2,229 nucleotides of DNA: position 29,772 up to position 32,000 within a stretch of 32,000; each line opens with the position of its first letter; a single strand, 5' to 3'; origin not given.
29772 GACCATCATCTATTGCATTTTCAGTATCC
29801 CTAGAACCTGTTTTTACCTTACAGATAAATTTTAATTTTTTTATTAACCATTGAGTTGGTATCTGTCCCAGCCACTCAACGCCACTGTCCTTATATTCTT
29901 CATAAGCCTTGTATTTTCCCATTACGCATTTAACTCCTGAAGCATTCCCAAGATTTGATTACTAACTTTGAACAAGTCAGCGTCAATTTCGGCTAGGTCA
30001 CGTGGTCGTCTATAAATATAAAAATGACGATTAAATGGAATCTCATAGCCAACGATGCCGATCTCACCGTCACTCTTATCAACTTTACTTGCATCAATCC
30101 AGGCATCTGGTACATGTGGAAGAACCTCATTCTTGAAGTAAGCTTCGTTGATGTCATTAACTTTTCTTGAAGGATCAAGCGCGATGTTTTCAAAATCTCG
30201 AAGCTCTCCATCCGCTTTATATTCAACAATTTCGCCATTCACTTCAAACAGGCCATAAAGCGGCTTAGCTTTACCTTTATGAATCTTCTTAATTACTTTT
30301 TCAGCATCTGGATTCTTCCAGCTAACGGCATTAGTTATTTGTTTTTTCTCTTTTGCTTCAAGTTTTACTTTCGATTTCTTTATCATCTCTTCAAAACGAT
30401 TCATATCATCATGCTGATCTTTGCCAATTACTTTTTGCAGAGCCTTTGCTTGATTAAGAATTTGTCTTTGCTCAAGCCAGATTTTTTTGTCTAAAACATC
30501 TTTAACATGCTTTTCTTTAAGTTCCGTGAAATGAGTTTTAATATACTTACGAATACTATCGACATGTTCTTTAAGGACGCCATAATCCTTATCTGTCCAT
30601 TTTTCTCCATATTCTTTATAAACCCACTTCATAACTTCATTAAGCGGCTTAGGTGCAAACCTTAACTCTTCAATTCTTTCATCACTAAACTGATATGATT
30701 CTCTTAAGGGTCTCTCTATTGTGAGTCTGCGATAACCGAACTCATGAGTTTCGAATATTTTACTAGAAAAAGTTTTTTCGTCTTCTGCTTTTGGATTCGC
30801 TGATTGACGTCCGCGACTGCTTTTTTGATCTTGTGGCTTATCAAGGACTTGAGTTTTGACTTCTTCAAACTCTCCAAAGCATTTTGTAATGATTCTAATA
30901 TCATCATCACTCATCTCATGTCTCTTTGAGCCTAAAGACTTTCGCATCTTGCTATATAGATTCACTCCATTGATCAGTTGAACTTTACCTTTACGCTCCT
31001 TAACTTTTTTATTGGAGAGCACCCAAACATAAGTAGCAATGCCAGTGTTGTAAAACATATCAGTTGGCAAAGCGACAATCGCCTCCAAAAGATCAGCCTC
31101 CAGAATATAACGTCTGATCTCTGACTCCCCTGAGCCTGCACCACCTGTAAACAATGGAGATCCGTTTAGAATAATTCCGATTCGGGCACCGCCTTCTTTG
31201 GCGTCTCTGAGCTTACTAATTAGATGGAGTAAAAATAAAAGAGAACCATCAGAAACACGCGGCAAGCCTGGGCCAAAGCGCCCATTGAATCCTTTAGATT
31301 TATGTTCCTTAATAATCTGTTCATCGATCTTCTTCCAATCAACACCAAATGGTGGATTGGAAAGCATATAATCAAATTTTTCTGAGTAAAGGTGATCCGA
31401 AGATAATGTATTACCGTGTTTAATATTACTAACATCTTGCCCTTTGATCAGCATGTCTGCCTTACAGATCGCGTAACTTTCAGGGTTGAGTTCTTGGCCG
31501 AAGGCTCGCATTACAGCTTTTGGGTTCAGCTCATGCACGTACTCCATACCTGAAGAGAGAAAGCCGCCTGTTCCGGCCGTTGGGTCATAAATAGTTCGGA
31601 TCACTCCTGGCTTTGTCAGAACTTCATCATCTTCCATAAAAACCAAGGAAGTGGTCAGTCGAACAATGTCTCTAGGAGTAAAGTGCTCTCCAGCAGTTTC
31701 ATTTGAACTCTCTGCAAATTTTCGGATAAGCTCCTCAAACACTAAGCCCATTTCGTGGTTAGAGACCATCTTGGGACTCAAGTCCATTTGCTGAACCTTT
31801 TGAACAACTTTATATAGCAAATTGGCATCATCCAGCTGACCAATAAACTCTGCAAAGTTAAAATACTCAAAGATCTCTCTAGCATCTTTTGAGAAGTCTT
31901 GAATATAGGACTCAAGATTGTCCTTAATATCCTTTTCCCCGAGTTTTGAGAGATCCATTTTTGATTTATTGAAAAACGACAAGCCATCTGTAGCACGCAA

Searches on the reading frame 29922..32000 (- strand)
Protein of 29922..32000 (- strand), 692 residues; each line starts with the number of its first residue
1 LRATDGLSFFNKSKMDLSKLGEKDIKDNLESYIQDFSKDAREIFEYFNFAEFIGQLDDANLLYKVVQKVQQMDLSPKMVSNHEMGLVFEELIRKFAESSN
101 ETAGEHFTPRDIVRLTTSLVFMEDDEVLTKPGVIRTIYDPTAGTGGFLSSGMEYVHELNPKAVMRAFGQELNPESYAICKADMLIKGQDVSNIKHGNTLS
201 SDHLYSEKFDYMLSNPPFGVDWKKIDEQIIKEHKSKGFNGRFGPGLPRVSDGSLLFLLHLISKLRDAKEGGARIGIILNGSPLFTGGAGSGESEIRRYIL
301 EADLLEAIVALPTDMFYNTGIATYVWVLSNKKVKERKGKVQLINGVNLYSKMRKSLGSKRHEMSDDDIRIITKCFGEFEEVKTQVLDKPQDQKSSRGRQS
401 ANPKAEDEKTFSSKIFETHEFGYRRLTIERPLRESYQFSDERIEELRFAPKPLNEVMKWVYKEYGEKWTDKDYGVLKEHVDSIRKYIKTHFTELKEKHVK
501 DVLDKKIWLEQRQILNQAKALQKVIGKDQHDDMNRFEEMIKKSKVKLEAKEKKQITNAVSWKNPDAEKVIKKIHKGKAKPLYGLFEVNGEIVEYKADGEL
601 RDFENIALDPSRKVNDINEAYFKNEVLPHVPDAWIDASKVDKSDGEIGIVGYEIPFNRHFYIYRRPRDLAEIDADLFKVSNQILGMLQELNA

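Call 9: search_protein_families(library=pfam, proteins=[window:29922-32000:-], max_evalue=0.01)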
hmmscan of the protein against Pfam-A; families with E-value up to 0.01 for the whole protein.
window:29922-32000:- (692 aa): 2 families
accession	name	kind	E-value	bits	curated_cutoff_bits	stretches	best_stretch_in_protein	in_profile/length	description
PF02384.22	N6_Mtase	-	2e-59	201.9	20.4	1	81-383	3-280/311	N-6 DNA Methylase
PF12161.14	HsdM_N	-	6.7e-09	36.9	24.5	1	6-69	63-135/135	HsdM N-terminal domain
